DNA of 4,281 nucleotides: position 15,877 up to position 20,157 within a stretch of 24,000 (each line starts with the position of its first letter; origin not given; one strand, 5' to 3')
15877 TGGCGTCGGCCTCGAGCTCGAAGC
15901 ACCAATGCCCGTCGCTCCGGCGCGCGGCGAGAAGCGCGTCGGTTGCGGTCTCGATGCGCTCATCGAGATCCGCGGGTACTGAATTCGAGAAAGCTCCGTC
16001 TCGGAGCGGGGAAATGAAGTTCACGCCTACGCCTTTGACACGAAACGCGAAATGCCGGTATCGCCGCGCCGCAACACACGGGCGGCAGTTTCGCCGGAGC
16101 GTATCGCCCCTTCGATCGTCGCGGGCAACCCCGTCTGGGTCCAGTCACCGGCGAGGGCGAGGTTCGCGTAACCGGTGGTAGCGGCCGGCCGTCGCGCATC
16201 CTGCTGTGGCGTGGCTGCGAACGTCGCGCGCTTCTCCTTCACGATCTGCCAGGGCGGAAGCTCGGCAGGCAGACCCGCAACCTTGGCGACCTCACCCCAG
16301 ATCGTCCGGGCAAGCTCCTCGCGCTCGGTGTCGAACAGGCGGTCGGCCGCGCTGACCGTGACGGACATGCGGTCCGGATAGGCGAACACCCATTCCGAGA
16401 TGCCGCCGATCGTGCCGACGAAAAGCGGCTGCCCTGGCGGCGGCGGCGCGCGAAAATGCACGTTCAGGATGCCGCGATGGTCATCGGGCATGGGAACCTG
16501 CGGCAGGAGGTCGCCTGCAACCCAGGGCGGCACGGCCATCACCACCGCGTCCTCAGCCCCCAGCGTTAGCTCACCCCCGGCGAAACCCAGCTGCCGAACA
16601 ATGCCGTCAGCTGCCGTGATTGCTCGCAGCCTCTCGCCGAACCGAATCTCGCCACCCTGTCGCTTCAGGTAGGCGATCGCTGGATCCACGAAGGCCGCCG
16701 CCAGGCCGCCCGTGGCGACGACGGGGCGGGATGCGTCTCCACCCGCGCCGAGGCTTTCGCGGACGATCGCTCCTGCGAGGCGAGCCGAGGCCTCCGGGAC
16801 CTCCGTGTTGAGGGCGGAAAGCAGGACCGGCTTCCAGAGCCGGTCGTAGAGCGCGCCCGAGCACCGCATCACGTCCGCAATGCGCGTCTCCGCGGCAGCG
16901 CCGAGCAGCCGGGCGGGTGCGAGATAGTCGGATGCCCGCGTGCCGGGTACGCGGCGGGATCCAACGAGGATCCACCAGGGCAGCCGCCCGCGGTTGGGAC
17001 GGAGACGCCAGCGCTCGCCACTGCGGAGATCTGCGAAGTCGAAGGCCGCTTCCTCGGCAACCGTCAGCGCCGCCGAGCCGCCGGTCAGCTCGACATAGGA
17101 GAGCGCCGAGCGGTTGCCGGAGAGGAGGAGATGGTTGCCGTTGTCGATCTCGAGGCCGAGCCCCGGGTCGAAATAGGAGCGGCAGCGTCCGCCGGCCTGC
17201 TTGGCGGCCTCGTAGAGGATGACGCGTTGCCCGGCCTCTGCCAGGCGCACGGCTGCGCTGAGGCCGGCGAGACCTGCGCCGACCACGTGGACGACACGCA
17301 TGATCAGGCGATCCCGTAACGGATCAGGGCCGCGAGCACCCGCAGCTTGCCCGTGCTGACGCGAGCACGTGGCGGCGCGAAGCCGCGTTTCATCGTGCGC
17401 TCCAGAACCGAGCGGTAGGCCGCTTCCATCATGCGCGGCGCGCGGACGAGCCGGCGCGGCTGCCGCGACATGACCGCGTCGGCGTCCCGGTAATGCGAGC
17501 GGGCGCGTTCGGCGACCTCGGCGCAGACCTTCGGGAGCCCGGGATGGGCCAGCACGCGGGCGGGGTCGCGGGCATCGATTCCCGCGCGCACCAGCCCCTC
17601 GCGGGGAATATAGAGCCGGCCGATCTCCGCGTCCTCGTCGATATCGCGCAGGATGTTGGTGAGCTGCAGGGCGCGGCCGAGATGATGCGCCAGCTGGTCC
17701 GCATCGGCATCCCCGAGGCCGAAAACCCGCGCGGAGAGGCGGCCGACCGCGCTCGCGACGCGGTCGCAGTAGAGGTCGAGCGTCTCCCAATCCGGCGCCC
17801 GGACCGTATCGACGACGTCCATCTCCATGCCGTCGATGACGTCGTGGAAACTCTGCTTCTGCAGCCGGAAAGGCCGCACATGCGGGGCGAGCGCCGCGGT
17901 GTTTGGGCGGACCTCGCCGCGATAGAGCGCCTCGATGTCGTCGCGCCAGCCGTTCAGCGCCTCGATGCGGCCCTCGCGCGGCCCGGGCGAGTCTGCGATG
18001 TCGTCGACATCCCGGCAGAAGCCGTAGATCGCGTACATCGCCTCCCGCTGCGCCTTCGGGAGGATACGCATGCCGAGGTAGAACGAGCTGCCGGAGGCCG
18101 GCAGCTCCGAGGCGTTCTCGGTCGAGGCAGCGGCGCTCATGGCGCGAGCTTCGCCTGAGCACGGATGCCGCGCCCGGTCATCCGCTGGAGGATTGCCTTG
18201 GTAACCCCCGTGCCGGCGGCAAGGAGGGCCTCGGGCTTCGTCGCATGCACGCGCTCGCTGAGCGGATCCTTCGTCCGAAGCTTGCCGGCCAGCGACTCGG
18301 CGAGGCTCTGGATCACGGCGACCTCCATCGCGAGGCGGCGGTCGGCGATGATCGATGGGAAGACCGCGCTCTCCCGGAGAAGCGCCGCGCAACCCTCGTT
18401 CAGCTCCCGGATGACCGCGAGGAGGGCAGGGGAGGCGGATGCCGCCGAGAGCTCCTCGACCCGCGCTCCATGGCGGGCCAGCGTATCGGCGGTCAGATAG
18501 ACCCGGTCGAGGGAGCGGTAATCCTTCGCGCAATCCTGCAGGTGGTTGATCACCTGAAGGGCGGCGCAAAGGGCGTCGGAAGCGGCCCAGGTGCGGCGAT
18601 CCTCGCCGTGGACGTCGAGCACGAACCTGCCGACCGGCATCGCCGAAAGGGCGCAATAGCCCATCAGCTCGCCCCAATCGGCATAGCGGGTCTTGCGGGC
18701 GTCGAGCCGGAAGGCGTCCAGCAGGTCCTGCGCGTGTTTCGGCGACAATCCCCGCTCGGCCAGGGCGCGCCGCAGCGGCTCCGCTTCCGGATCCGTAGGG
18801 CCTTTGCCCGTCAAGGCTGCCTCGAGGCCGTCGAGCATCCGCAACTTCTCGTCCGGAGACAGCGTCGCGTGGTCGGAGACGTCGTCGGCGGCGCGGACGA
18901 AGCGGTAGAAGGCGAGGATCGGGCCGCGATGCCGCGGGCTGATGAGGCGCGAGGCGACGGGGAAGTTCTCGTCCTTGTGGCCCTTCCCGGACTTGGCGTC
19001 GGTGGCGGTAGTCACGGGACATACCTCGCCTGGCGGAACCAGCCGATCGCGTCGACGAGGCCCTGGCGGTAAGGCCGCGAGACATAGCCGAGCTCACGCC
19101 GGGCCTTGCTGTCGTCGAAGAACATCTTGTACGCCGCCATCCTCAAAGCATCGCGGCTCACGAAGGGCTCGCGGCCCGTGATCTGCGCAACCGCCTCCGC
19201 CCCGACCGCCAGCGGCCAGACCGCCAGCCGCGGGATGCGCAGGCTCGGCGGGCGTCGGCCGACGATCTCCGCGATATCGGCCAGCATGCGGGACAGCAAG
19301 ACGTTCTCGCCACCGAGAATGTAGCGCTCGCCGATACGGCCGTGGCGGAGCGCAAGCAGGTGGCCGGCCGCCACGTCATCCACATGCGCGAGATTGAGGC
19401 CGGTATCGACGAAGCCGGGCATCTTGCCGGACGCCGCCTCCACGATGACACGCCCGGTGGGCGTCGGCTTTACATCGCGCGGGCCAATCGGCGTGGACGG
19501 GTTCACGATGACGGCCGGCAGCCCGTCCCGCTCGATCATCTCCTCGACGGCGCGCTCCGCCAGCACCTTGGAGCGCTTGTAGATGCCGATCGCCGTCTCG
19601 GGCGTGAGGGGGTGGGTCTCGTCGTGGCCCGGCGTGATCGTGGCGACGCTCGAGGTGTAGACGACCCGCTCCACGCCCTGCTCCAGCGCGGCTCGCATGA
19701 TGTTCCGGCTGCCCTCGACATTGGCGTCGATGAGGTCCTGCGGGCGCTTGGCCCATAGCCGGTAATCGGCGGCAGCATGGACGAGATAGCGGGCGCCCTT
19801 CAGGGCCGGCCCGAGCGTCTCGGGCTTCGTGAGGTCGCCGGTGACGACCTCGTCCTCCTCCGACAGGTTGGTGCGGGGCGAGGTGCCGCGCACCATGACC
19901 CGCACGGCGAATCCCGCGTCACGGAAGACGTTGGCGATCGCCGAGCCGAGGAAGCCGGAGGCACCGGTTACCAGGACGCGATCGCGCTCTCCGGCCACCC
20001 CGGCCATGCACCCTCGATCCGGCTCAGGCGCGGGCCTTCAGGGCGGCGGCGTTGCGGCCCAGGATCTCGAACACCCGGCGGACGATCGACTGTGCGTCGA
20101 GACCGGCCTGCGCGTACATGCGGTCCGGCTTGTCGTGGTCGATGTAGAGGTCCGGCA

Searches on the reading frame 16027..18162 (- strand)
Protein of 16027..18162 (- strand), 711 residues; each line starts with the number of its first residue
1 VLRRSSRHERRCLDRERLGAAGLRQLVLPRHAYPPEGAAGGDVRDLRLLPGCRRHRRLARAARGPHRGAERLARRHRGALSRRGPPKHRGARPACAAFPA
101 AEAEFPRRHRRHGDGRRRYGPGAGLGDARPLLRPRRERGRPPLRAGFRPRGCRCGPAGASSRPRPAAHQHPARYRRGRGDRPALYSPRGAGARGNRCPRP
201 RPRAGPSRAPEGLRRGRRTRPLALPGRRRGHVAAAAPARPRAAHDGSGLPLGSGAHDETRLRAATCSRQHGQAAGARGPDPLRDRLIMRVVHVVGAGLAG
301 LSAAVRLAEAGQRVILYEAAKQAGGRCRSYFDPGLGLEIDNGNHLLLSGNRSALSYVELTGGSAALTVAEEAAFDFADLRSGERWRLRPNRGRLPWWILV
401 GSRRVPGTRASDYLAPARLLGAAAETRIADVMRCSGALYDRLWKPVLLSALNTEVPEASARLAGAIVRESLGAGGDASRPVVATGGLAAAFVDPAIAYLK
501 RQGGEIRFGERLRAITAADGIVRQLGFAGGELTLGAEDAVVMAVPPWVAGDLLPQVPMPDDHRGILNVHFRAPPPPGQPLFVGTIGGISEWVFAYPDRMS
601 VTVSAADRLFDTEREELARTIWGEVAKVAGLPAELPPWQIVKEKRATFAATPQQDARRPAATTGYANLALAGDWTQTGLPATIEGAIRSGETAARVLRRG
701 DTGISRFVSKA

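Call 17: search_protein_families(library=ncbifam, proteins=[window:16027-18162:-], max_evalue=1e-10)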
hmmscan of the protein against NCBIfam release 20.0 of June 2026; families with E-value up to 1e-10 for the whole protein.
window:16027-18162:- (711 aa): 4 families
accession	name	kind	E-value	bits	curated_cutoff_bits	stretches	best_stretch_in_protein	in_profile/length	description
TIGR03467.1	HpnE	equivalog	1e-120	404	283.05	1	291-696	1-427/430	hydroxysqualene dehydroxylase HpnE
TIGR02732.1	zeta_caro_desat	equivalog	2.4e-15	56.4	622.15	0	291-370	2-80/474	9,9'-di-cis-zeta-carotene desaturase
NF005560.0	PRK07233.1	equivalog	6.8e-15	54.8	252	0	291-357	3-67/435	hypothetical protein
TIGR02731.1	phytoene_desat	equivalog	8.9e-15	54.4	569.4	0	610-695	367-450/453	15-cis-phytoene desaturase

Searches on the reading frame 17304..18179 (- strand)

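Call 80: search_protein_families(library=ncbifam, proteins=[window:17304-18179:-], max_evalue=0.001)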
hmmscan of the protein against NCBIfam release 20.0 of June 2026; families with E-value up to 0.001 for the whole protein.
window:17304-18179:- (291 aa): 6 families
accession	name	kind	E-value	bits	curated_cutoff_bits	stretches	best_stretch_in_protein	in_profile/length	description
TIGR03465.1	HpnD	equivalog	3.9e-103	344.1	278.6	1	28-289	4-265/267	presqualene diphosphate synthase HpnD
TIGR03464.1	HpnC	equivalog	5e-42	144.2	250.45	1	33-286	9-263/267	squalene synthase HpnC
NF045686.1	PhytoSynCyanob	equivalog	9.2e-37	126.8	550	1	30-260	32-275/310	15-cis-phytoene synthase CrtB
NF045921.1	PhytnSynCrtBRhod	equivalog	5.7e-29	101.5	500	1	29-286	16-273/307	15-cis-phytoene synthase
NF042419.1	Phyto_syn_CrtB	equivalog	5.9e-27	95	480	1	27-287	11-281/306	15-cis-phytoene synthase CrtB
TIGR01559.1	squal_synth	equivalog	3.3e-07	29.8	286.75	1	130-194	131-201/337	squalene synthase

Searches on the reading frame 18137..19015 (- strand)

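Call 17: search_protein_families(library=ncbifam, proteins=[window:18137-19015:-], max_evalue=1e-10)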
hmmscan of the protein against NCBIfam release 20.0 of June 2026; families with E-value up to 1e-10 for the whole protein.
window:18137-19015:- (292 aa): 4 families
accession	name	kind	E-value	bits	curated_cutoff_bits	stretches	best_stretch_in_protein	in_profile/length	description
TIGR03464.1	HpnC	equivalog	1.1e-80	271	250.45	1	11-269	2-264/267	squalene synthase HpnC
TIGR03465.1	HpnD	equivalog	3.6e-31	108.2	278.6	1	16-265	7-259/267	presqualene diphosphate synthase HpnD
NF045921.1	PhytnSynCrtBRhod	equivalog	5e-18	65.6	500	1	17-282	20-287/307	15-cis-phytoene synthase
NF042419.1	Phyto_syn_CrtB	equivalog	6.6e-12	45.6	480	1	16-206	16-217/306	15-cis-phytoene synthase CrtB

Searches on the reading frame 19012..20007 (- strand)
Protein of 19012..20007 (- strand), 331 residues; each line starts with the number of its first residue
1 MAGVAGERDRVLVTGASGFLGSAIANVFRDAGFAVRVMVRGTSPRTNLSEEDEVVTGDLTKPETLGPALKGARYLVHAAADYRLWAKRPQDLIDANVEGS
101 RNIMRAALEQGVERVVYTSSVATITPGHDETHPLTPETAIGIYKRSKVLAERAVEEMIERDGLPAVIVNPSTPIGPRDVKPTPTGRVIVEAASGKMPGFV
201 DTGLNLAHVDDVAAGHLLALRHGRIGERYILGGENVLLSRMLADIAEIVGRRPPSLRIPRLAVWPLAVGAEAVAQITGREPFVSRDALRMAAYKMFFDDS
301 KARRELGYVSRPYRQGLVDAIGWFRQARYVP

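Call 17: search_protein_families(library=ncbifam, proteins=[window:19012-20007:-], max_evalue=1e-10)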
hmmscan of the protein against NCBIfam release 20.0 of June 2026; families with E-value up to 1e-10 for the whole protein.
window:19012-20007:- (331 aa): 9 families
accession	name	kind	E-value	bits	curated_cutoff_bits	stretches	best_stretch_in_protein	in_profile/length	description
TIGR03466.1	HpnA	hypoth_equivalog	2.9e-135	450.4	367.65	1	10-329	2-326/327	hopanoid-associated sugar epimerase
NF052578.1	StrlDmthSdmBMthl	equivalog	2.2e-51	175.6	600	1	11-329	3-327/328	sterol demethylase protein SdmB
NF042423.1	oxyalk_red_Shew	equivalog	5e-30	104.7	580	1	6-309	6-319/331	2-alkyl-3-oxoalkanoate reductase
NF042422.1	oxyalk_red_OleD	equivalog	1.9e-24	86.7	580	1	10-311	2-314/329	2-alkyl-3-oxoalkanoate reductase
TIGR04180.1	EDH_00030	hypoth_equivalog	2.7e-18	66.1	475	1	11-229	1-235/297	NAD-dependent 4,6-dehydratase LegB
NF041293.1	G6PDh_Azf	equivalog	4.4e-16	59.1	400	1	9-137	3-130/252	NAD-dependent glucose-6-phosphate dehydrogenase Azf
TIGR01746.1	Thioester-redct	subfamily_domain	7.4e-13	48.5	213.35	1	11-171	2-193/371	thioester reductase domain-containing protein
NF058621.1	DiazavRedAvaA7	equivalog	8.5e-12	45.3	400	1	10-253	2-252/304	3-diazoavenalumate denitrifying reductase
TIGR01179.1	galE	equivalog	8.5e-12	44.5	262.3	0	10-167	1-170/332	UDP-glucose 4-epimerase GalE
